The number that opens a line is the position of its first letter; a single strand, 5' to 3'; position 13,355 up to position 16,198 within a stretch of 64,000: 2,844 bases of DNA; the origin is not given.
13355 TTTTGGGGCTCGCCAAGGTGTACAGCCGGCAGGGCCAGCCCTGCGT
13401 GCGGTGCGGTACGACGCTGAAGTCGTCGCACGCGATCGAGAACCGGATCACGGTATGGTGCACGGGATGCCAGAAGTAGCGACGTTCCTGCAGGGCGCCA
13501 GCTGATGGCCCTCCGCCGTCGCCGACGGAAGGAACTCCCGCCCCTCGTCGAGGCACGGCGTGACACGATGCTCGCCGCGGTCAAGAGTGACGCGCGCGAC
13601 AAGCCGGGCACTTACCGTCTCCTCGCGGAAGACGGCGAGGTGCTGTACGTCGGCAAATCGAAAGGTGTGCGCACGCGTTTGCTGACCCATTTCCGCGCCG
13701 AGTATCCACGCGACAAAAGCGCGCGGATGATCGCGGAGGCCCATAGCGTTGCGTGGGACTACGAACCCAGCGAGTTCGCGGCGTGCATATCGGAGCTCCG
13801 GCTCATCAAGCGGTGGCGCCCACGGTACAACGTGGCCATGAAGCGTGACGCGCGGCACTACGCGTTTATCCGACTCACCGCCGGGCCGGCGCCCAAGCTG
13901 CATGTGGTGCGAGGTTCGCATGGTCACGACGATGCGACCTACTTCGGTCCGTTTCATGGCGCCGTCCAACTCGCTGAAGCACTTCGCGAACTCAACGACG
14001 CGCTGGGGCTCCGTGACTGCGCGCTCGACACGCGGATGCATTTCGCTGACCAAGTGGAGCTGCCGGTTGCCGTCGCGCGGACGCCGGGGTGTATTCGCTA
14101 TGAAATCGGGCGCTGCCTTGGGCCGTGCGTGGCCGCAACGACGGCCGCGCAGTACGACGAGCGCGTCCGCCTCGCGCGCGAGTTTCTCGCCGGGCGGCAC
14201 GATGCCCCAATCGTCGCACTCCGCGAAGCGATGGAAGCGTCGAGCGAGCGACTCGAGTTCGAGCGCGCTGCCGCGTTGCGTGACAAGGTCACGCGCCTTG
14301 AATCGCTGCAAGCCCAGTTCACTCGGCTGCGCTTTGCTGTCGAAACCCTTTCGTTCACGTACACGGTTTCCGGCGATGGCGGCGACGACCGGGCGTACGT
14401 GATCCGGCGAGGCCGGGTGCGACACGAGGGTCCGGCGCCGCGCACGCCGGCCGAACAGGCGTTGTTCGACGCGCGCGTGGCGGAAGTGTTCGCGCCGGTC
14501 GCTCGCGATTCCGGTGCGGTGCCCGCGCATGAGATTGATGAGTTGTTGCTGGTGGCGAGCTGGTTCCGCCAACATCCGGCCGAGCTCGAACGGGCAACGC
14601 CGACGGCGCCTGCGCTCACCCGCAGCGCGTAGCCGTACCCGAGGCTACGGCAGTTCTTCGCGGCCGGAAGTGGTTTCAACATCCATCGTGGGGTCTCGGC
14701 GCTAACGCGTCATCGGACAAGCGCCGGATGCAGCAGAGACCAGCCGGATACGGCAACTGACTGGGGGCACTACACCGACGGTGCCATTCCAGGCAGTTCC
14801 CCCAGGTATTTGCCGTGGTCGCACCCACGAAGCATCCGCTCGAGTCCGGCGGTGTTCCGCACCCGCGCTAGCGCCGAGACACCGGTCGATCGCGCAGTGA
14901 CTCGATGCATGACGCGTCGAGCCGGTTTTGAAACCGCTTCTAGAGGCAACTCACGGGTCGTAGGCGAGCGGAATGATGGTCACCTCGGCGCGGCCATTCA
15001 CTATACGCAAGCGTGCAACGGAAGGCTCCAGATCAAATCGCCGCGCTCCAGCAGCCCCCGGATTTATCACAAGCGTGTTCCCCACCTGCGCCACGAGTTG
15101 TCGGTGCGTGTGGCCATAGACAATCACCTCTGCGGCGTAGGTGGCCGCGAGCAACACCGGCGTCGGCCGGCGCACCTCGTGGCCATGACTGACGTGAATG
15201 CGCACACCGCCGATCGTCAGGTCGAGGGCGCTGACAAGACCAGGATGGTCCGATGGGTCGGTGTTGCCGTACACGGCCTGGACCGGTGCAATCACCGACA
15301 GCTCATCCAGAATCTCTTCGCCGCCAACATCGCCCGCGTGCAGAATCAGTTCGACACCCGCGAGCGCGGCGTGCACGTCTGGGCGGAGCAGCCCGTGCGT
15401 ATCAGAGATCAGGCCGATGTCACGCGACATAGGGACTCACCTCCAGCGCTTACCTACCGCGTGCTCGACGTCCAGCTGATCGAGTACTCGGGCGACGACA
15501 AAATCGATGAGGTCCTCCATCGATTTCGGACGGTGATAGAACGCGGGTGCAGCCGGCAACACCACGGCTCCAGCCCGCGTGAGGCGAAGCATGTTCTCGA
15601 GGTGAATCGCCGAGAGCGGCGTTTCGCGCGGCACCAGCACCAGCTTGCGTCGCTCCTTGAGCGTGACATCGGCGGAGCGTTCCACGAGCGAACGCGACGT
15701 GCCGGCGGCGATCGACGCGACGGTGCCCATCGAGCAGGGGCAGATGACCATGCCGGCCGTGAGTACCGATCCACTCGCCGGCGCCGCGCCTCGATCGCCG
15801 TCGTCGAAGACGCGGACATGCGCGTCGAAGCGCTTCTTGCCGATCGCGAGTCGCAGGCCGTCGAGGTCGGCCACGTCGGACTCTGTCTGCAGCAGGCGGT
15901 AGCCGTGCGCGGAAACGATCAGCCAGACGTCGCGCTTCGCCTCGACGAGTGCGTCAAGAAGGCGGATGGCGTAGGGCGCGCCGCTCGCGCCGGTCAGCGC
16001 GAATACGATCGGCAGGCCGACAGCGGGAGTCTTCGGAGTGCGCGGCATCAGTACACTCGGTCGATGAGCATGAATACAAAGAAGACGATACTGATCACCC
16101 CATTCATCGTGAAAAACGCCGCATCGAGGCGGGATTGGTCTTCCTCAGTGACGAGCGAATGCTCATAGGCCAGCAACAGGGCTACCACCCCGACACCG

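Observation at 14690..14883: Copy A of a novel ~200-bp structured repeat bounded by inverted repeats, between convergent genes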

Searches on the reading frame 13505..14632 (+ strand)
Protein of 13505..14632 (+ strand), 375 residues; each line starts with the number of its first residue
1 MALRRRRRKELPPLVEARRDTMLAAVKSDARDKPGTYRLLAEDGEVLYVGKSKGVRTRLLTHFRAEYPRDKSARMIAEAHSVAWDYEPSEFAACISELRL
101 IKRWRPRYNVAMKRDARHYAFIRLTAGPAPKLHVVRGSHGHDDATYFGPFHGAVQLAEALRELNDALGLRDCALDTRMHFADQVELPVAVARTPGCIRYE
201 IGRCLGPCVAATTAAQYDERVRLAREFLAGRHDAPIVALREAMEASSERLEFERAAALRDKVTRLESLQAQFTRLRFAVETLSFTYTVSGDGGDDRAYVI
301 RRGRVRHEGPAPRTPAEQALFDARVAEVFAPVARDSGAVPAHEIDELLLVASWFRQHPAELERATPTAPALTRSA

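Call 17: search_protein_families(library=pfam, proteins=[window:13505-14632:+])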
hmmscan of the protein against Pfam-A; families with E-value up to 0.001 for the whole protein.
window:13505-14632:+ (375 aa): 2 families
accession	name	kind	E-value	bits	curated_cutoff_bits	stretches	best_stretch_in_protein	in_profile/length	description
PF02151.25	UVR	-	3.3e-08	33.4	21.5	1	236-267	4-35/36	UvrB/uvrC motif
PF01541.30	GIY-YIG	-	3.3e-05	24.5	22.6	1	34-109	2-78/78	GIY-YIG catalytic domain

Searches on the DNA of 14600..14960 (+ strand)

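Call 27: search_rna_families(source=window, start=14600, end=14960, threshold=evalue, max_evalue=10)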
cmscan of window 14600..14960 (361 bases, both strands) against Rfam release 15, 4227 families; matches with E-value up to 10: 2.
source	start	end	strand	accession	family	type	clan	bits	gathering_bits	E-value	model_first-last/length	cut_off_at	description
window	14923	14960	+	RF01678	P37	Gene; sRNA;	-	14.3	50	3.5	1-37/62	3'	Pseudomonas sRNA P37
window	14742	14811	+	RF02241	Xoo2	Gene; sRNA;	-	14.1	45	2.6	1-78/78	no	Xanthomonadaceae sRNA Xoo2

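Call 85: search_dna_similar(query=window:14664-14946:+, collection=plasmids, mode=distant, max_evalue=0.01, max_rows=10)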
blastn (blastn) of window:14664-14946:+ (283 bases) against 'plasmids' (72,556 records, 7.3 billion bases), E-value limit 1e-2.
No match.

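Call 86: search_dna_similar(query=window:14664-14946:+, collection=phages, mode=distant, max_evalue=0.01, max_rows=10)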
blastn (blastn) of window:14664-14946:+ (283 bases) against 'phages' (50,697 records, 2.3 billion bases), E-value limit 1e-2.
No match.

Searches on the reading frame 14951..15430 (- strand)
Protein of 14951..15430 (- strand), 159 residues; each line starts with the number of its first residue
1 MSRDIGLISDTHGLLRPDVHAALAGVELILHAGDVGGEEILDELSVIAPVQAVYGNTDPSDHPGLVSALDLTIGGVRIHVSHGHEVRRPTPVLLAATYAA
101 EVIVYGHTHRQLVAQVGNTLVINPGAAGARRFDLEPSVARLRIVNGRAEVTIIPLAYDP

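Call 17: search_protein_families(library=pfam, proteins=[window:14951-15430:-])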
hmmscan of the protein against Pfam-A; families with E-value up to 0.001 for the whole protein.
window:14951-15430:- (159 aa): 1 family
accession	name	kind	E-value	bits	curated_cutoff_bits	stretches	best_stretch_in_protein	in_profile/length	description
PF12850.12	Metallophos_2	-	7.5e-31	107.7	27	1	5-145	3-153/154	Calcineurin-like phosphoesterase superfamily domain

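Call 18: find_encoding_contigs(protein=window:14951-15430:-, flank=10000, max_places=6)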
Protein window:14951-15430:- (159 aa): 23 contigs read that carry it; 6 places shown.
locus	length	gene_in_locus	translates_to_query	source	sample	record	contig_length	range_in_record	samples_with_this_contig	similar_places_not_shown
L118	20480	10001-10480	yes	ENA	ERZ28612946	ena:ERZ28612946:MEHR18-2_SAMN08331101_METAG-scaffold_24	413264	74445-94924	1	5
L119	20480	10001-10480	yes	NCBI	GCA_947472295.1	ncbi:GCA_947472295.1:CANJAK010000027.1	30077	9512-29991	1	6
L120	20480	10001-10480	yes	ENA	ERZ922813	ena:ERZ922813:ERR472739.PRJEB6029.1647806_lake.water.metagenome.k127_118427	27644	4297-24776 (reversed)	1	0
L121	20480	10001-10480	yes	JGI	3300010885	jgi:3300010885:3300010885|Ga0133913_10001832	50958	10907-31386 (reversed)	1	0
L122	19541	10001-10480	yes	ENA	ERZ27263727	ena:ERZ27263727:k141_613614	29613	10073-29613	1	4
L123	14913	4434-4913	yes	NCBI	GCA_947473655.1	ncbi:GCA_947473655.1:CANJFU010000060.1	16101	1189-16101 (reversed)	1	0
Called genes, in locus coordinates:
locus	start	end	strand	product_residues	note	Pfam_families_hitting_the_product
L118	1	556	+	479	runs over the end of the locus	PF00324:AA_permease, PF13520:AA_permease_2, PF13906:AA_permease_C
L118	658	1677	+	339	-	PF01368:DHH, PF02272:DHHA1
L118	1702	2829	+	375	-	PF01656:CbiA, PF09140:MipZ (weak), PF10609:ParA, PF13614:AAA_31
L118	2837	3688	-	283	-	-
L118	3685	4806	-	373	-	-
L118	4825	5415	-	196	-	-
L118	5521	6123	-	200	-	PF04542:Sigma70_r2, PF04545:Sigma70_r4, PF08281:Sigma70_r4_2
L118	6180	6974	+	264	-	-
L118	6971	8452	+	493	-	PF20695:UbiD_N, PF01977:UbiD, PF20696:UbiD_C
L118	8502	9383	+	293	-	PF01040:UbiA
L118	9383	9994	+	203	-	PF02441:Flavoprotein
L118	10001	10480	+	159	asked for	PF12850:Metallophos_2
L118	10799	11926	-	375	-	PF27096:UvrC_M, PF02151:UVR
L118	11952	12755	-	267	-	PF01149:Fapy_DNA_glyco, PF06831:H2TH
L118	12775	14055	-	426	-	PF02844:GARS_N, PF01071:GARS_A, PF02786:CPSase_L_D2 (weak), PF02843:GARS_C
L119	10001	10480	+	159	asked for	PF12850:Metallophos_2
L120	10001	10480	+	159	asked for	PF12850:Metallophos_2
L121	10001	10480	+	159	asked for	PF12850:Metallophos_2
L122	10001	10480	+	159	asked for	PF12850:Metallophos_2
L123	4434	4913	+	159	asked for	PF12850:Metallophos_2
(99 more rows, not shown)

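Call 20: find_homologous_proteins(query=window:14951-15430:-, max_evalue=1e-20)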
Query window:14951-15430:- (159 aa): 7990 proteins with E <= 1e-20 among 8000 candidates; the best 120 are listed.
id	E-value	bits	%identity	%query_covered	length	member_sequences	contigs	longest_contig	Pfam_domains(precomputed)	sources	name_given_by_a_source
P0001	7.2e-95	333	99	100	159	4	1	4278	PF12850.13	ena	-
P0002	5.1e-85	301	88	99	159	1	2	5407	PF12850.13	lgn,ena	-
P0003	9.6e-85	300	86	100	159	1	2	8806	PF12850.13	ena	-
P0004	3.8e-83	295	87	99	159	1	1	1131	PF12850.13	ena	-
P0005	1.2e-82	293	85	99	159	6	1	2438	PF12850.13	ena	-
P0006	7.5e-81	288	85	99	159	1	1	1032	PF12850.13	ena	-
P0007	9.0e-81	287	83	99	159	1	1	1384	PF12850.13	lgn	-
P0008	9.2e-79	281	83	98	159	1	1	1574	PF12850.13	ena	-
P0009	5.2e-78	278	81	99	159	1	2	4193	PF12850.13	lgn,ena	-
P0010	1.5e-77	277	83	98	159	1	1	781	PF12850.13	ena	-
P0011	2.3e-77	276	82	99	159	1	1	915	PF12850.13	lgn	-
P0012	2.3e-74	266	76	99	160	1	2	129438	PF12850.13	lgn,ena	-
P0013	1.2e-72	261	78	97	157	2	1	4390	PF12850.13,PF00149.34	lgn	-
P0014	6.8e-72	258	79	97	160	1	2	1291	PF12850.13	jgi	jgi:hypothetical protein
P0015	2.8e-71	256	76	97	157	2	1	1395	PF12850.13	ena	-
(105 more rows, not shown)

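Call 22: find_encoding_contigs(protein=P0012, flank=10000, max_places=3)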
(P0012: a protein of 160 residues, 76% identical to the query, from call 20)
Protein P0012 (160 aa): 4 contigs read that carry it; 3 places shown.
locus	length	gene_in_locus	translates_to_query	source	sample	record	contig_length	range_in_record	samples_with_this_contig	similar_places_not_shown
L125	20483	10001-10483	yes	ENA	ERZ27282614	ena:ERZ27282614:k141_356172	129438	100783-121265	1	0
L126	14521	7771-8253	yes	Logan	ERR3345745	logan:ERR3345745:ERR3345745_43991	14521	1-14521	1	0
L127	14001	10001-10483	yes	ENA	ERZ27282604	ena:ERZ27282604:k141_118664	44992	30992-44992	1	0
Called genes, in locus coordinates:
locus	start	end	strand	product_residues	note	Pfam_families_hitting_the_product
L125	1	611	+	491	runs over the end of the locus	PF13520:AA_permease_2, PF00324:AA_permease, PF13906:AA_permease_C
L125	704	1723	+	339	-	PF01368:DHH, PF02272:DHHA1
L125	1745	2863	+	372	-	PF01883:FeS_assembly_P (weak), PF10609:ParA, PF01656:CbiA, PF09140:MipZ (weak), PF13614:AAA_31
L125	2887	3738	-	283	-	PF09922:LiaF-like_C (faint)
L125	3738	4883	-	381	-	-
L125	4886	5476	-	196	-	-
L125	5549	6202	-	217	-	PF04542:Sigma70_r2, PF08281:Sigma70_r4_2, PF04545:Sigma70_r4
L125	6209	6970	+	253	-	PF01209:Ubie_methyltran, PF13847:Methyltransf_31 (weak), PF08241:Methyltransf_11, PF13649:Methyltransf_25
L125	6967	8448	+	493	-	PF20695:UbiD_N, PF01977:UbiD, PF20696:UbiD_C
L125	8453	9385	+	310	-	PF01040:UbiA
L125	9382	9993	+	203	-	PF02441:Flavoprotein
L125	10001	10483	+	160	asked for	PF12850:Metallophos_2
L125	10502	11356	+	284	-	PF00069:Pkinase, PF07714:PK_Tyr_Ser-Thr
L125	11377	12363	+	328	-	PF07719:TPR_2 (faint), PF13414:TPR_11 (faint), PF13428:TPR_14 (faint), PF13432:TPR_16 (faint), PF14559:TPR_19 (faint)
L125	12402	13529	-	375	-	PF27096:UvrC_M, PF02151:UVR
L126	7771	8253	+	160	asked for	PF12850:Metallophos_2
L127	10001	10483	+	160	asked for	PF12850:Metallophos_2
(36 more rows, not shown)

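Call 53: find_encoding_contigs(protein=P0003, flank=6000, max_places=2)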
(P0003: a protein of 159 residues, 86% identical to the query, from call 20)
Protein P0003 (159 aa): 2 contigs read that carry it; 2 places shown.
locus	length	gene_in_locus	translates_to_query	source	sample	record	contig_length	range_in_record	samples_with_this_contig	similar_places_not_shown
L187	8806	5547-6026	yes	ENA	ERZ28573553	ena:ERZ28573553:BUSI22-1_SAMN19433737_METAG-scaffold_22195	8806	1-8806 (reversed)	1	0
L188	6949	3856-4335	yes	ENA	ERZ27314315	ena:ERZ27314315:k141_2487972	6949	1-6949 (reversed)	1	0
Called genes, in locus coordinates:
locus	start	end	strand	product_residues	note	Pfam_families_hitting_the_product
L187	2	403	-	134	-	?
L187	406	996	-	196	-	-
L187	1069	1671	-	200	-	PF04542:Sigma70_r2, PF04545:Sigma70_r4, PF08281:Sigma70_r4_2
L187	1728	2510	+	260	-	PF01209:Ubie_methyltran, PF08241:Methyltransf_11, PF13649:Methyltransf_25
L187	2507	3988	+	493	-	PF20695:UbiD_N, PF01977:UbiD, PF20696:UbiD_C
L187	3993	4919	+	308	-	PF01040:UbiA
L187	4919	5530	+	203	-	PF02441:Flavoprotein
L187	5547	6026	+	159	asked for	PF12850:Metallophos_2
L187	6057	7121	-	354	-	PF01541:GIY-YIG (weak), PF27096:UvrC_M, PF02151:UVR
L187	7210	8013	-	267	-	PF01149:Fapy_DNA_glyco, PF06831:H2TH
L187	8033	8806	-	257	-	?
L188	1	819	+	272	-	?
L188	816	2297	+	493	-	PF20695:UbiD_N, PF01977:UbiD, PF20696:UbiD_C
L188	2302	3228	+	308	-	PF01040:UbiA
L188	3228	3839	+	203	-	PF02441:Flavoprotein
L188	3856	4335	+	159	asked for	PF12850:Metallophos_2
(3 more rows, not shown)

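Call 54: find_encoding_contigs(protein=P0002, flank=6000, max_places=2)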
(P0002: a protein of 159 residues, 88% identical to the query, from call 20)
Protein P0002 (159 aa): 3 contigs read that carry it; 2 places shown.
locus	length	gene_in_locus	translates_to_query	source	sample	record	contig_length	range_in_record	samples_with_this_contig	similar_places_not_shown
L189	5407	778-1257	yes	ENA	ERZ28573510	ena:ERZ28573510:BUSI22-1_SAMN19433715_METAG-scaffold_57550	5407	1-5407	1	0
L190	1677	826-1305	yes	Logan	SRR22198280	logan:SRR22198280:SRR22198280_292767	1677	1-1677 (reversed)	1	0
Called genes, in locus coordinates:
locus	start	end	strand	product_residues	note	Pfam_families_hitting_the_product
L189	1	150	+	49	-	?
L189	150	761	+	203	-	PF02441:Flavoprotein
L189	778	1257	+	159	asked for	PF12850:Metallophos_2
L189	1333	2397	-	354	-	PF01541:GIY-YIG (weak), PF27096:UvrC_M, PF02151:UVR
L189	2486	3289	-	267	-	PF01149:Fapy_DNA_glyco, PF06831:H2TH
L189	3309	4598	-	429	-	PF02844:GARS_N, PF01071:GARS_A, PF02843:GARS_C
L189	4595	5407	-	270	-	?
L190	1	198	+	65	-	?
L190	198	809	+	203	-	PF02441:Flavoprotein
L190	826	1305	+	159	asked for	PF12850:Metallophos_2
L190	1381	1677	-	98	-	?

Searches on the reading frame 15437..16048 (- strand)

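Call 17: search_protein_families(library=pfam, proteins=[window:15437-16048:-])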
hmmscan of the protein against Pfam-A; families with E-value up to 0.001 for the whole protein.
window:15437-16048:- (203 aa): 1 family
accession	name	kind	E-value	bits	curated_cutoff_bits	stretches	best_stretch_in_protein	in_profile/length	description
PF02441.25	Flavoprotein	-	1.4e-41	142.3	22.7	1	14-192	3-162/162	Flavoprotein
